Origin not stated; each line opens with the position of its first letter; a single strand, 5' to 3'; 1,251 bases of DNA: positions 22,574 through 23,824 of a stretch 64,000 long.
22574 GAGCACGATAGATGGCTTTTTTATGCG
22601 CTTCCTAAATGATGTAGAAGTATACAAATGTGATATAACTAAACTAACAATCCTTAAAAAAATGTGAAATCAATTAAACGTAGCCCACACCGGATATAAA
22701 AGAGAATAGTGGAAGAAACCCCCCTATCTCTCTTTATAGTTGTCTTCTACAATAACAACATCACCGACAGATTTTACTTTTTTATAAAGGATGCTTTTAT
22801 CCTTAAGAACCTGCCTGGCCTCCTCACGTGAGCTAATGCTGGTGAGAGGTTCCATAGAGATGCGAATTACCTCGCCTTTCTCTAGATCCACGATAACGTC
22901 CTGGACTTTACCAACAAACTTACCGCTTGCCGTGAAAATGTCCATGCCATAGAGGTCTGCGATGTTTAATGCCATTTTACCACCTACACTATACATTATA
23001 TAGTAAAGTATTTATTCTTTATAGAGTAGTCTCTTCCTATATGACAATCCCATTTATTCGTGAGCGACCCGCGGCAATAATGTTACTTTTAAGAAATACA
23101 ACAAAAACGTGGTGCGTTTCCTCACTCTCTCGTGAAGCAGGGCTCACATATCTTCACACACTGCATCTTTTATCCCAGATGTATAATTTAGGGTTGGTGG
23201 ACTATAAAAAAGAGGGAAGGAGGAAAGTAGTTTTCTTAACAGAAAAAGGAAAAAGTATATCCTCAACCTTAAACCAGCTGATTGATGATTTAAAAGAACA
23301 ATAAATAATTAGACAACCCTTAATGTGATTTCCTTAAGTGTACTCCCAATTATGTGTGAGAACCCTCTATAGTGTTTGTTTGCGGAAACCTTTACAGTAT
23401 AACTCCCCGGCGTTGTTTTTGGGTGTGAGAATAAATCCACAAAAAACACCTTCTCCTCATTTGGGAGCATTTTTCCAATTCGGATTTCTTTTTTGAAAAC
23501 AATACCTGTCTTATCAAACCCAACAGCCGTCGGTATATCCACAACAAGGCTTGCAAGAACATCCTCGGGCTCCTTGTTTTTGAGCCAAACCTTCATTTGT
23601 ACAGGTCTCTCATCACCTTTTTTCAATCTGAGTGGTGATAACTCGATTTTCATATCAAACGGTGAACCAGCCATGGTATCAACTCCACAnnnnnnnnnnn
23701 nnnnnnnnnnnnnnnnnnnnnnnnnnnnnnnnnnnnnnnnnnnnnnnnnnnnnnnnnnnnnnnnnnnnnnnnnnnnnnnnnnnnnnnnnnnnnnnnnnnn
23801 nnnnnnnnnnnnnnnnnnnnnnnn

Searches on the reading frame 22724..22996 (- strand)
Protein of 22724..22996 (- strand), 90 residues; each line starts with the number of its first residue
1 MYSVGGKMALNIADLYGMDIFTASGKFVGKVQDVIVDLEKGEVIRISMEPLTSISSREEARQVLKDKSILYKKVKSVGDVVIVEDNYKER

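Call 3: search_protein_families(library=pfam, proteins=[window:22724-22996:-], max_evalue=0.1)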
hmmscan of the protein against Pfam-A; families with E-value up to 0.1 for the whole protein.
window:22724-22996:- (90 aa): 2 families
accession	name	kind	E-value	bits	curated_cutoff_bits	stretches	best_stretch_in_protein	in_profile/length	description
PF05239.21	PRC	-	2.7e-09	37.3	21.2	1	11-87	5-75/78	PRC-barrel domain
PF18349.7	PAZ_4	-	3.4e-05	24.2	25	1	26-73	25-73/93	PAZ domain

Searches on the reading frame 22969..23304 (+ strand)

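Call 3: search_protein_families(library=pfam, proteins=[window:22969-23304:+], max_evalue=0.1)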
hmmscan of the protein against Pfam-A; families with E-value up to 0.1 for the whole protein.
window:22969-23304:+ (111 aa): 6 families
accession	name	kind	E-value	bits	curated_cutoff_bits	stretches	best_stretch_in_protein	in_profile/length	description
PF14947.12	HTH_45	-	0.00026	21.4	25.5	1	37-106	8-74/77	Winged helix-turn-helix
PF22665.2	DUF6293_C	-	0.00041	21.2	27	1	65-98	65-98/101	DUF6293 C-terminal winged helix domain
PF14277.12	DUF4364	-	0.0022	18.2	26.9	1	56-106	28-78/162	Domain of unknown function (DUF4364)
PF01022.26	HTH_5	-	0.017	15.4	22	1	37-79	7-47/47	Bacterial regulatory protein, arsR family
PF13463.12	HTH_27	-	0.033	14.9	22.2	1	51-94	22-68/68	Winged helix DNA-binding domain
PF15204.11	KKLCAg1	-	0.035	14.6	27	1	22-80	8-66/87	Kita-kyushu lung cancer antigen 1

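Call 4: search_protein_families(library=ncbifam, proteins=[window:22969-23304:+], max_evalue=0.1)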
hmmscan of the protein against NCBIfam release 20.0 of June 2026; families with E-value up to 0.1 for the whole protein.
window:22969-23304:+ (111 aa): 5 families
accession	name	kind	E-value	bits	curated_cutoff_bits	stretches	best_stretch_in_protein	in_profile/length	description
NF033788.1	HTH_metalloreg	subfamily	0.00018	21.2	55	1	36-91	15-69/77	metalloregulator ArsR/SmtB family transcription factor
NF053610.1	Sso10a_fam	subfamily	0.0017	18.4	60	1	42-96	12-62/64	Sso10a family chromatin protein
TIGR04472.1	reg_rSAM_mob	hypoth_equivalog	0.0019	18.2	240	1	49-107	47-108/141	radical SAM mobile pair system MarR family transcriptional regulator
NF053753.1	TK0271_fam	exception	0.0033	17.6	130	1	53-101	35-83/89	TK0271 family transcriptional activator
NF011958.0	PRK15429.1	equivalog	0.026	13.1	830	1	16-91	538-612/692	formate hydrogenlyase transcriptional activator FlhA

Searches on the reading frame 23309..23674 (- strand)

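Call 3: search_protein_families(library=pfam, proteins=[window:23309-23674:-], max_evalue=0.1)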
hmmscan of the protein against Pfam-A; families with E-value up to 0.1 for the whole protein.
window:23309-23674:- (121 aa): 0 families

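Call 4: search_protein_families(library=ncbifam, proteins=[window:23309-23674:-], max_evalue=0.1)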
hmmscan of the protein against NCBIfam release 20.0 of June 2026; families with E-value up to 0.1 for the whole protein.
window:23309-23674:- (121 aa): 0 families

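Call 69: search_protein_families(library=pfam, proteins=[window:23309-23674:-], max_evalue=10)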
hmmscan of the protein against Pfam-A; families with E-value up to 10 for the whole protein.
window:23309-23674:- (121 aa): 1 family
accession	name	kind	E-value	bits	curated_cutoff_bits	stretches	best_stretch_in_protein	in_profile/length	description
PF23861.1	Ribophorin_II_2nd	-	0.16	12.6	23.4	1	74-103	62-88/105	Ribophorin II second domain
